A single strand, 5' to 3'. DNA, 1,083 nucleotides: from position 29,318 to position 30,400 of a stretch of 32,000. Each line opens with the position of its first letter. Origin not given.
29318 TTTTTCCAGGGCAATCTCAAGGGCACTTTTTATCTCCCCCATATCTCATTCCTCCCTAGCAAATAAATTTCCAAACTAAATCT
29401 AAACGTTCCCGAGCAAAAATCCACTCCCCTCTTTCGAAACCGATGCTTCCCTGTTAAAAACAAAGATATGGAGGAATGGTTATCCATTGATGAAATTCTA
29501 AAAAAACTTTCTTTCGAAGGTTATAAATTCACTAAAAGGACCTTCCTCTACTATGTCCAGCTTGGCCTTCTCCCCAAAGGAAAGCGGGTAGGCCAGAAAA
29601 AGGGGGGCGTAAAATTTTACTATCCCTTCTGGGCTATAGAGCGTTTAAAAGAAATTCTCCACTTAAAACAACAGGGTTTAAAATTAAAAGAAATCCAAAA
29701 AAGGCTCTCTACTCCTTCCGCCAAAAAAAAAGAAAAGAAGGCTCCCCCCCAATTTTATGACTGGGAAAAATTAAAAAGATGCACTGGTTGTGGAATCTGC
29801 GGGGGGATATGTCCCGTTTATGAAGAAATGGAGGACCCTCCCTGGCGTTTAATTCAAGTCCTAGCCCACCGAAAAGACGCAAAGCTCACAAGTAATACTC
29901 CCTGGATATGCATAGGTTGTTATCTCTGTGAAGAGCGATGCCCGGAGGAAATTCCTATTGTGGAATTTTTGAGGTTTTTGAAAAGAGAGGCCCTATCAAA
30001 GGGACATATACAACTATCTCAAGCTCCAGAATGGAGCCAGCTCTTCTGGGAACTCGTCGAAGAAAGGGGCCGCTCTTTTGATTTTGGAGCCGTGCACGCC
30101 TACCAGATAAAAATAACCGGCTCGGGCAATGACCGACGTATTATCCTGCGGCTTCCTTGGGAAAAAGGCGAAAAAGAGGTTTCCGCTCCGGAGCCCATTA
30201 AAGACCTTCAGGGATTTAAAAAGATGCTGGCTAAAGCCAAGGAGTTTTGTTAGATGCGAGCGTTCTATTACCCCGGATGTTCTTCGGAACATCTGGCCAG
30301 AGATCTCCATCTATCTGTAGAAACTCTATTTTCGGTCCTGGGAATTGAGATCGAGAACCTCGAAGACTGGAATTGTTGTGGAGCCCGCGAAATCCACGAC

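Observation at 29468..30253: HdrC-type Fe-S subunit carrying an N-terminal MerR-like DNA-binding domain at the head of hdrCBA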

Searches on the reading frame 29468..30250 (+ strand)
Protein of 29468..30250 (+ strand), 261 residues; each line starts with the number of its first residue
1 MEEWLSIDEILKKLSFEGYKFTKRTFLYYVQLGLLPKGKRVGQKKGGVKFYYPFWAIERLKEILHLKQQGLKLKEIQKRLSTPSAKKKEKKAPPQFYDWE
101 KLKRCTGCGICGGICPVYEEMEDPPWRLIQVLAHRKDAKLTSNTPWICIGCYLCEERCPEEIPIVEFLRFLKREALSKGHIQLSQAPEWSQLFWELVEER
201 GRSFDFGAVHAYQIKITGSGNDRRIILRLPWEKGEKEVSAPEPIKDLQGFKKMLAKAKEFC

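Call 3: search_protein_families(library=pfam, proteins=[window:29468-30250:+], max_evalue=1)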
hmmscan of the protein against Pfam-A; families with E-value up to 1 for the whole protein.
window:29468-30250:+ (261 aa): 21 families
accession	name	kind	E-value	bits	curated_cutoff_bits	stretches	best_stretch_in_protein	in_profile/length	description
PF13183.11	Fer4_8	-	8.7e-10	39.4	27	1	102-162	2-68/68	4Fe-4S dicluster domain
PF13534.11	Fer4_17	-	2.1e-08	35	22.2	1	104-162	1-60/61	4Fe-4S dicluster domain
PF13411.12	MerR_1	-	9.6e-08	32.5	21.6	1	21-81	12-67/69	MerR HTH family regulatory protein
PF13237.11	Fer4_10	-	6.4e-07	29.6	25.5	1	101-159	5-53/53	4Fe-4S dicluster domain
PF12797.12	Fer4_2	-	2.6e-06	27.4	24.5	2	99-117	4-22/22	4Fe-4S binding domain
PF14697.11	Fer4_21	-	3.3e-06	27.6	35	2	103-119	39-55/59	4Fe-4S dicluster domain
PF13187.11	Fer4_9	-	4.4e-06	27.1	27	2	104-161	1-50/52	4Fe-4S dicluster domain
PF12838.12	Fer4_7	-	9.3e-06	26.5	27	2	104-161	1-51/52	4Fe-4S dicluster domain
PF13484.11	Fer4_16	-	9.7e-06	26.7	30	1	76-117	24-65/66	4Fe-4S double cluster binding domain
PF17179.9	Fer4_22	-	5.7e-05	24.3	27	2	127-162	60-95/95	4Fe-4S dicluster domain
PF00037.32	Fer4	-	7.4e-05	22.8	21.1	2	148-161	8-21/24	4Fe-4S binding domain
PF13459.11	Fer4_15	-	0.0033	18.5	22.4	1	103-123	6-26/66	4Fe-4S single cluster domain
PF12798.12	Fer4_3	-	0.0054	17.9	27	1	148-161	1-14/15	4Fe-4S binding domain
PF09278.17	MerR-DNA-bind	-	0.017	16.2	25.4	1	57-86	1-30/65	MerR, DNA binding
PF07506.17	RepB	-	0.035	14.6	30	1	56-95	7-48/185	RepB plasmid partitioning protein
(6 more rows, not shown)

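Call 4: search_protein_families(library=ncbifam, proteins=[window:29468-30250:+], max_evalue=1)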
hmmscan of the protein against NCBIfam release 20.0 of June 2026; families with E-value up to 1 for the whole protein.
window:29468-30250:+ (261 aa): 78 families (the best 25 are shown)
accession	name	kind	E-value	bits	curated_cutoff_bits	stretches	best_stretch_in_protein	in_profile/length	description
TIGR03290.1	CoB_CoM_SS_C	equivalog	1.6e-14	54.1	160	1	103-183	2-83/144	CoB--CoM heterodisulfide reductase subunit C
NF041890.1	hdrC_Methbact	equivalog_domain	3e-10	40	270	1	100-181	26-107/192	ferredoxin:CoB-CoM heterodisulfide reductase subunit HdrC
NF041779.1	hetero_SS_HdrC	equivalog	1.7e-08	34.2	350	1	102-179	30-107/198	ferredoxin:CoB-CoM heterodisulfide reductase subunit HdrC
TIGR00314.1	cdhA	equivalog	2e-06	25.9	781.3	1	90-173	386-464/784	CO dehydrogenase/acetyl-CoA synthase complex subunit alpha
NF004898.0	PRK06259.1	equivalog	4e-06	25.7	385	1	66-185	98-225/488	fumarate reductase (CoM/CoB) subunit TfrB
TIGR00384.1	dhsB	subfamily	6.1e-06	25.8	88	1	72-163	106-213/222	succinate dehydrogenase and fumarate reductase iron-sulfur protein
TIGR01945.1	rnfC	subfamily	9.2e-06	24.4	245.95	1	100-174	360-430/435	RnfABCDGE type electron transport complex subunit C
NF003454.1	PRK05035.1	equivalog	1.1e-05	24.2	345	1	100-176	364-436/556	electron transport complex subunit RsxC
TIGR01971.1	NuoI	subfamily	1.4e-05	24.7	113.05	2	89-161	22-96/121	NADH-quinone oxidoreductase, chain I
NF042952.1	MFR_FeS_SdhB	equivalog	3.1e-05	23.1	600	1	132-202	190-258/320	8-methylmenaquinol:fumarate reductase iron-sulfur subunit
NF010590.0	PRK13984.1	equivalog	3.9e-05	22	946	2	148-186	192-230/611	putative oxidoreductase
NF008369.0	PRK11168.1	equivalog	5.3e-05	22.3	278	1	100-171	8-83/401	anaerobic glycerol-3-phosphate dehydrogenase subunit C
NF045670.1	quin_L_LdhH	equivalog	5.5e-05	21.6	800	1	100-183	301-391/706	L-lactate dehydrogenase (quinone) large subunit LdhH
NF005505.0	PRK07118.1-4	equivalog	6.2e-05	22.6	378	1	104-174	172-245/265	Fe-S cluster domain-containing protein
NF041836.1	rnfB_Methano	equivalog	9.3e-05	22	445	1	104-174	172-245/265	Rnf electron transport complex subunit RnfB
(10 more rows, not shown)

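Call 9: find_homologous_proteins(query=window:29468-30250:+)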
Query window:29468-30250:+ (261 aa): 13 proteins with E <= 0.001 among 571 candidates.
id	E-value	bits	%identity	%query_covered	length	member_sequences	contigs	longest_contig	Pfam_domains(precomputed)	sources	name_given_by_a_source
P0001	2.2e-176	603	100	100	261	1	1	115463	PF14697.12,PF13411.13,PF12797.13,PF13484.12,PF12838.13,PF13534.12,PF13237.12,PF13183.12,PF13187.12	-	-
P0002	5.8e-136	470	77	100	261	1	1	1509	PF14697.12,PF13411.13,PF12797.13,PF12838.13,PF13534.12,PF13237.12,PF13183.12,PF13187.12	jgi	-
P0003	2.6e-118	412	69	100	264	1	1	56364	PF14697.12,PF13411.13,PF12797.13,PF13534.12,PF13237.12,PF13183.12,PF13187.12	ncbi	-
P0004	2.2e-100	354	62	99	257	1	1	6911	PF13411.13,PF13534.12,PF13183.12,PF13187.12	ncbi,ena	-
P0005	9.3e-99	348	60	100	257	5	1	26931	PF13411.13,PF13534.12,PF13183.12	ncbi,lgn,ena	-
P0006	1.5e-92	328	56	98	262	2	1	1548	PF13411.13,PF13534.12,PF13237.12,PF13183.12,PF13187.12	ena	-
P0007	9.7e-91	322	55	100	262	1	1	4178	PF14697.12,PF13411.13,PF00037.33,PF13534.12,PF13237.12,PF13183.12,PF13187.12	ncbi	-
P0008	8.7e-90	319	55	98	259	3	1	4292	PF13411.13,PF13534.12,PF13237.12,PF13183.12,PF13187.12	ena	-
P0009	4.4e-87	310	54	98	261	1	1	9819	PF13411.13,PF13534.12,PF13237.12,PF13183.12,PF13187.12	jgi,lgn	-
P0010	4.5e-87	310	54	98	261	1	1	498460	PF13411.13,PF12797.13,PF13534.12,PF13237.12,PF13183.12,PF13187.12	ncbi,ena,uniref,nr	ncbi:4Fe-4S dicluster domain-containing protein [Thermosulfurimonas sp. F29]|uniref:4Fe-4S dicluster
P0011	2.3e-81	291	52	98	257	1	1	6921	PF13534.12,PF13183.12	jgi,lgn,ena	-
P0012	1.3e-79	285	50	98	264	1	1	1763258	PF13411.13,PF13237.12,PF13183.12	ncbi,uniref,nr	ncbi:MerR family transcriptional regulator [Thermosulfurimonas marina]|uniref:MerR family transcript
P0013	8.1e-48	181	36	99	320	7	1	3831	PF13534.12,PF13183.12,PF13187.12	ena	-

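Call 12: find_related_loci(query=A1, collection=genome_contigs, flank=6000)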
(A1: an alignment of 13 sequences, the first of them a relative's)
Query A1 (261 aa) in genome_contigs; peptide patterns used: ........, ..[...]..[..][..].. (x = any residue, [..] = any of these).
561 stretches matched a pattern; 60 encode a relative of the query (tblastn E <= 1e-3); 60 distinct loci.
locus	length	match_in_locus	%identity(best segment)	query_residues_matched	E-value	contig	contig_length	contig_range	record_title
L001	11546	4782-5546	61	1-259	2e-102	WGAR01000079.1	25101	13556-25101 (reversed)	MAG: Thermodesulfobacteriaceae bacterium isolate S143_67 k151_20838, whole genome shotgun sequence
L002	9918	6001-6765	60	1-259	2e-101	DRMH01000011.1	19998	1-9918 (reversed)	MAG TPA_asm: Thermosulfurimonas dismutans isolate HyVt-483 HyVt-483_k145_1096166, whole genome shotgun sequence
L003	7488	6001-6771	56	1-257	9e-95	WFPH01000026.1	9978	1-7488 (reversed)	MAG: Thermosulfurimonas sp. isolate S012_5 k151_154440, whole genome shotgun sequence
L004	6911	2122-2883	62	1-258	3e-87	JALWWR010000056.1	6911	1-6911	MAG: Thermodesulfatator sp. isolate T2_maxbin2_scaf2bin.302 T2_NODE_18726_length_6911_cov_1.339770, whole genome shotgun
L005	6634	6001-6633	59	1-214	3e-81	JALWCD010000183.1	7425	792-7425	MAG: Thermodesulfatator sp. isolate T10_metabat2_scaf2bin.195 T10_NODE_5432_length_7425_cov_4.116881, whole genome shotg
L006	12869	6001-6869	39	2-259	1e-34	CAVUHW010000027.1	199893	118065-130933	MAG: Nitrospirota bacterium isolate MFD02199.bin.2.126 genome assembly, contig: contig_52655, whole genome shotgun seque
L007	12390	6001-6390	34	71-202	1e-17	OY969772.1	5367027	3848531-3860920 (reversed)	MAG: uncultured Chloroflexia bacterium isolate MFD02416.bin.2.42 genome assembly, chromosome: 1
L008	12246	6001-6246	34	101-180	3e-11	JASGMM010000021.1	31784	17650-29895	MAG: Clostridiales bacterium isolate DJKA124_ANT21_bin.4 scaffold_367, whole genome shotgun sequence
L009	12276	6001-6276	30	100-183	4e-9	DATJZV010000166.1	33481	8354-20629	MAG TPA_asm: Nitrospirota bacterium isolate SMAG_U15187 k141_3129752, whole genome shotgun sequence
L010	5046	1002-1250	31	97-178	1e-7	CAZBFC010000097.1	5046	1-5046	MAG TPA_asm: uncultured archaeon isolate binchicken_co219_101 genome assembly, contig: k141_1410990, whole genome shotgu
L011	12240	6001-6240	29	100-178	2e-7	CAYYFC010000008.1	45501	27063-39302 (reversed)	MAG TPA_asm: uncultured archaeon isolate SRP141552_co1_20 genome assembly, contig: NODE_264_length_45501_cov_30.959820,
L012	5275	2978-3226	29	97-178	3e-7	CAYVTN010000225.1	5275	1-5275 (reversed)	MAG TPA_asm: uncultured bacterium isolate binchicken_co224_182 genome assembly, contig: NODE_18937_length_5275_cov_4.128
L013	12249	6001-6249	28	97-178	4e-7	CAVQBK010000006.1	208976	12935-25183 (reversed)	MAG: uncultured bacterium isolate MFD02923.bin.1.27 genome assembly, contig: contig_31049, whole genome shotgun sequence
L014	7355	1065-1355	30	77-178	3e-7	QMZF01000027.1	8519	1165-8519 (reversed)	MAG: Archaeoglobales archaeon isolate B10_G2 B10_Guay2_scaffold_03280, whole genome shotgun sequence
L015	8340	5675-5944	30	79-173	1e-6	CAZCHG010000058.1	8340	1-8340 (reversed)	MAG TPA_asm: uncultured archaeon isolate SRP141552_co1_7 genome assembly, contig: NODE_4281_length_8340_cov_19.485335, w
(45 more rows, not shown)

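Call 20: search_solved_structures(query=A1, max_evalue=1, show_alignments=3)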
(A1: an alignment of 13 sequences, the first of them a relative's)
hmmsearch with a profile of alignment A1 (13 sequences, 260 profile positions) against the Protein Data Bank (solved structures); distinct sequences matched with E-value up to 1: 89 (the best 60 are shown).
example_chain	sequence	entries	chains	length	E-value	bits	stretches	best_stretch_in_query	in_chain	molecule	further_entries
5odc_C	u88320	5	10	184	4.1e-17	65.5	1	99-184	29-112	Heterodisulfide reductase, subunit C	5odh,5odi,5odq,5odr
9sfi_E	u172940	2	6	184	5.6e-17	65.1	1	96-180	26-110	H(2)/formate:CoB-CoM heterodisulfide,ferredoxin reductase subunit C2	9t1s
8rvu_c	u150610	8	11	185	1.3e-16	63.9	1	84-179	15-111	H(2):CoB-CoM heterodisulfide,ferredoxin reductase subunit C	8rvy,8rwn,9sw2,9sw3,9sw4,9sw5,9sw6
8rvv_C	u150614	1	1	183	1.3e-16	63.9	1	84-179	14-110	H(2):CoB-CoM heterodisulfide,ferredoxin reductase subunit C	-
7bkb_C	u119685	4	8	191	3.4e-11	46.1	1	71-177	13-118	CoB--CoM heterodisulfide reductase subunit C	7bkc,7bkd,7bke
9c0q_A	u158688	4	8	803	3.9e-06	29.5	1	98-179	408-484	Acetyl-CoA decarbonylase/synthase complex subunit alpha 2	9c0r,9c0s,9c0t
5t5i_F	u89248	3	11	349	5.9e-06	28.9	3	101-163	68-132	Tungsten formylmethanofuran dehydrogenase subunit fwdF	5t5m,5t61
9sw6_H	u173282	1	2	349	7.6e-06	28.6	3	102-163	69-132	Tungsten formylmethanofuran dehydrogenase, subunit F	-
31ox_C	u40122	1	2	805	8e-06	28.5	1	99-179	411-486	Acetyl-CoA decarbonylase/synthase complex subunit alpha 2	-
4ua1_A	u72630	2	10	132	5.1e-05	25.9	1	19-92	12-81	Regulatory protein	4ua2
9t1s_M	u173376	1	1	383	5.3e-05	25.8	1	143-178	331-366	formate dehydrogenase (coenzyme F420)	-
2fug_9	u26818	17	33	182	6.2e-05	25.6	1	98-160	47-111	NADH-quinone oxidoreductase chain 9 | NADH-QUINONE OXIDOREDUCTASE SUBUNIT 9 | NADH-quinone oxidoreductase subunit I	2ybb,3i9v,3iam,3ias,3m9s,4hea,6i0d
7bkb_L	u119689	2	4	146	0.00025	23.6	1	91-161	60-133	Formylmethanofuran dehydrogenase, subunit G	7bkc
8rvu_E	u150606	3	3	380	0.00034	23.2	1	93-180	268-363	Formate dehydrogenase, beta subunit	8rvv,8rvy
6lum_B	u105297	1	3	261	0.00038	23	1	93-172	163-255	Succinate dehydrogenase subunit B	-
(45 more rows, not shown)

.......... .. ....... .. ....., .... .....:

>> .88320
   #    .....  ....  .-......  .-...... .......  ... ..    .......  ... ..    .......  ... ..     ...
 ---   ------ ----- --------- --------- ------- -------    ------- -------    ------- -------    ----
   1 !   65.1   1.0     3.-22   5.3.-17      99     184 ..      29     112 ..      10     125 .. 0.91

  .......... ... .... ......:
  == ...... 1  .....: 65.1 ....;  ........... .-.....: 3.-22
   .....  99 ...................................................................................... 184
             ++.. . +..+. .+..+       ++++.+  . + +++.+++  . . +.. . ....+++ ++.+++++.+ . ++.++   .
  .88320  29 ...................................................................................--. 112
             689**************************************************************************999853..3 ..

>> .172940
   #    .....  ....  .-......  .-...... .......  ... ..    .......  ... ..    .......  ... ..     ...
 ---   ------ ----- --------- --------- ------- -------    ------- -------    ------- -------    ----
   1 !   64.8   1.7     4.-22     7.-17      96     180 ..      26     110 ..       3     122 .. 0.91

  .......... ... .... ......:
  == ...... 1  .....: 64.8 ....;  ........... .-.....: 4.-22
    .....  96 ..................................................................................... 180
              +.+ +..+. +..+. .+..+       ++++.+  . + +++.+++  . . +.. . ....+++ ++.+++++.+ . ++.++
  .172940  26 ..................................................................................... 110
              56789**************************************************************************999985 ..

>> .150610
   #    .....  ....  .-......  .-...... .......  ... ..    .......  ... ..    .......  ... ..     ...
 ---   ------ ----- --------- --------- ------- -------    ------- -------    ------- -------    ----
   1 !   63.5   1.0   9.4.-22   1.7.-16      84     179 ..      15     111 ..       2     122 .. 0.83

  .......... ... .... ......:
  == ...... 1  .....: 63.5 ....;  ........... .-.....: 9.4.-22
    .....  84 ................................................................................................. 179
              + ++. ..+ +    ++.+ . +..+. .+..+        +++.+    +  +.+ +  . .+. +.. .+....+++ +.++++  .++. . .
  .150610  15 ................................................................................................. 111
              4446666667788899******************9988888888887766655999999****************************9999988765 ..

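Call 26: search_protein_representatives(alignment_id=A1)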
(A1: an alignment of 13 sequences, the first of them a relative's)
Query: 13 sequences, 260 profile positions. Proteins with E-value up to 0.001 (for the whole library): 4379; up to 1e-10: 1014; up to 1e-30: 7. The best 150 are listed.
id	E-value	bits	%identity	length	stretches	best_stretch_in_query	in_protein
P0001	4.0e-131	452.4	-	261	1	1-259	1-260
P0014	2.9e-77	275.8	-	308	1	3-259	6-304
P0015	5.8e-38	147.0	-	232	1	3-128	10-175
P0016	4.3e-36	140.9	-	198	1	100-259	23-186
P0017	1.4e-34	135.9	-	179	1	97-216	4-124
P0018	1.6e-34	135.8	-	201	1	90-259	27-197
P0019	3.3e-34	134.7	-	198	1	90-212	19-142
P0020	2.8e-29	118.6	-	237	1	84-259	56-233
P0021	2.1e-28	115.7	-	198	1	93-256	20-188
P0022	3.2e-28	115.1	-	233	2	94-207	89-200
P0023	5.6e-28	114.3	-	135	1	2-95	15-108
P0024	1.0e-27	113.4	-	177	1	98-257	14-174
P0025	2.8e-27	112.0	-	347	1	87-258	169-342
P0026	4.6e-27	111.3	-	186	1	91-256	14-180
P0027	5.2e-27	111.1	-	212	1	93-190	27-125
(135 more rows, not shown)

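Call 27: predict_structure(alignment_id=A1)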
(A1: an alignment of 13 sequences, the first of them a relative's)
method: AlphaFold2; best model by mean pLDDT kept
length: 261 residues; sequences in the alignment: 13
mean_pLDDT: 70.2   pTM: 0.38
mean pLDDT of the five models: 70.2, 69.1, 67.4, 65.7, 62.5
residues with pLDDT >= 90: 33; 70-90: 91; 50-70: 109; < 50: 28
segments of 3 or more residues with pLDDT < 50: 84-94, 109-114, 150-156
pLDDT, mean of each block of 10 residues (from residue 1): 81 88 91 89 81 90 90 86 47 56 56 51 63 62 53 51 65 63 54 78 64 67 69 69 88 76 39
secondary structure, 60 per line:
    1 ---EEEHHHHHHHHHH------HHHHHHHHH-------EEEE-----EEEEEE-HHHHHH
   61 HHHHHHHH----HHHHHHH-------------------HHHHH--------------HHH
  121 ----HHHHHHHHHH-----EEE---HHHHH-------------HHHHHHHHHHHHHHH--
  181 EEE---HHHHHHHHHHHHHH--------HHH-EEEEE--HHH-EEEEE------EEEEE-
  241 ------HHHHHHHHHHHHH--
elements in order: E4-6 H7-16 H23-31 E39-42 E48-53 H55-68 H73-79 H99-103 H125-134 E140-142 H146-150 H164-178 E181-183 H187-200 E213-217 E224-228 E235-239 H247-259

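Call 31: fold_search(model_id=the predicted structure, library=pdb)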
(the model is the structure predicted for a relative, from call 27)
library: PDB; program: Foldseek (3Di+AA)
matches with E <= 10: 484; with E <= 0.001: 0
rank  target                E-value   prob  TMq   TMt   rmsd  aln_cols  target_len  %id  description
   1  3qao                  6.6e-02  1.00  0.23  0.41   3.7        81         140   25  The crystal structure of the N-terminal domain of a MerR-like transcriptional regulator from Listeria monocytogenes EGD- (released 2011-01-26)
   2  1r8d_B                7.0e-02  1.00  0.23  0.53   2.9        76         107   22  Crystal Structure of MtaN Bound to DNA (released 2004-08-17)
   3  1r8d_A                7.0e-02  1.00  0.25  0.55   3.1        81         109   23  Crystal Structure of MtaN Bound to DNA (released 2004-08-17)
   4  3hh0_A                7.9e-02  1.00  0.23  0.43   2.8        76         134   24  Crystal structure of a transcriptional regulator, MerR family from Bacillus cereus (released 2009-05-26)
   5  7cla                  9.9e-02  1.00  0.24  0.42   4.0        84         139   23  Crystal structure of HTH-type transcriptional regulator SkgA from Caulobacter crescentus (released 2020-10-28)
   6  6jg0                  1.2e-01  0.08  0.11  0.11  18.2       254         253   15  Crystal structure of the N-terminal domain single mutant (S92E) of the human mitochondrial calcium uniporter fused with  (released 2020-02-19)
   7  5bz6                  1.5e-01  0.08  0.12  0.12  18.2       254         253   13  Crystal structure of the N-terminal domain single mutant (S92A) of the human mitochondrial calcium uniporter fused with  (released 2015-09-16)
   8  7xn2                  1.9e-01  1.00  0.20  0.35   2.3        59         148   20  Crystal structure of CvkR, a novel MerR-type transcriptional regulator (released 2023-03-08)
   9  3d71_A                2.1e-01  0.20  0.24  0.23  24.4       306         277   14  Crystal structure of E253Q BMRR bound to 22 base pair promoter site (released 2008-08-26)
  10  3iao                  3.0e-01  0.99  0.24  0.23   2.7        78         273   24  Conformational plasticity of the coiled coil domain of BmrR is required for bmr promoter binding-the unliganded structur (released 2010-04-14)
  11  3d6y_A                3.9e-01  0.99  0.24  0.23   2.9        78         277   23  Crystal structure of R275E mutant of BMRR bound to DNA and berberine (released 2008-08-26)
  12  2vz4_A                4.6e-01  0.97  0.23  0.55   3.9        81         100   22  The N-terminal domain of MerR-like protein TipAL bound to promoter DNA (released 2009-11-17)
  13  6jni_E                4.9e-01  0.99  0.23  0.42   2.3        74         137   23  Crystal structure of the transcriptional regulator CadR from P. putida in complex with Zinc(II) and DNA (released 2019-09-25)
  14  4esb                  6.2e-01  0.44  0.16  0.34   6.2        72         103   22  Crystal structure of PadR-like transcriptional regulator (BC4206) from Bacillus cereus strain ATCC 14579 (released 2012-12-05)
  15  4xsj                  6.5e-01  0.04  0.12  0.13  17.7       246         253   13  Crystal structure of the N-terminal domain of the human mitochondrial calcium uniporter fused with T4 lysozyme (released 2015-09-16)
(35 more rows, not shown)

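Call 33: find_encoding_contigs(protein=P0012, flank=8000, max_places=1)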
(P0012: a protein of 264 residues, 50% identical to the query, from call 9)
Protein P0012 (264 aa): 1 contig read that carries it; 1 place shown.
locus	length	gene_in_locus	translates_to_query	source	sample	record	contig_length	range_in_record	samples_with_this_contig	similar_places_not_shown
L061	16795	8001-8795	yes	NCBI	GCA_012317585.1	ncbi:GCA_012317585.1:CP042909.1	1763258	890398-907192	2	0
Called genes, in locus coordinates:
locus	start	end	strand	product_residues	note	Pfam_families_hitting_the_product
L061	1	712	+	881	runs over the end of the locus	PF00675:Peptidase_M16, PF05193:Peptidase_M16_C, PF00675:Peptidase_M16, PF05193:Peptidase_M16_C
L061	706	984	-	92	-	-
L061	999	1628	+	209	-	PF00697:PRAI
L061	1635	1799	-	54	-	-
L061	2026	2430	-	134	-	-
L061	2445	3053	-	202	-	PF13441:Gly-zipper_YMGG, PF05433:Rick_17kDa_Anti (weak)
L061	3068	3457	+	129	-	-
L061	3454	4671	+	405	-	PF00512:HisKA, PF02518:HATPase_c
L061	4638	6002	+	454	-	PF00072:Response_reg, PF00158:Sigma54_activat, PF14532:Sigma54_activ_2, PF07728:AAA_5, PF25601:AAA_lid_14, PF02954:HTH_8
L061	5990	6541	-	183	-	PF00293:NUDIX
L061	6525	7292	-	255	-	PF00731:AIRC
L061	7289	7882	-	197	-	PF20362:DUF6657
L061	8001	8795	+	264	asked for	PF13411:MerR_1 (faint), PF13183:Fer4_8, PF13237:Fer4_10 (weak)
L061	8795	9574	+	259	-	PF02754:CCG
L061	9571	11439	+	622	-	PF12831:FAD_oxidored (weak), PF12838:Fer4_7 (weak), PF00037:Fer4 (weak), PF12838:Fer4_7, PF13187:Fer4_9 (weak), PF13237:Fer4_10 (weak), PF00037:Fer4 (weak), PF12837:Fer4_6 (weak), +4 more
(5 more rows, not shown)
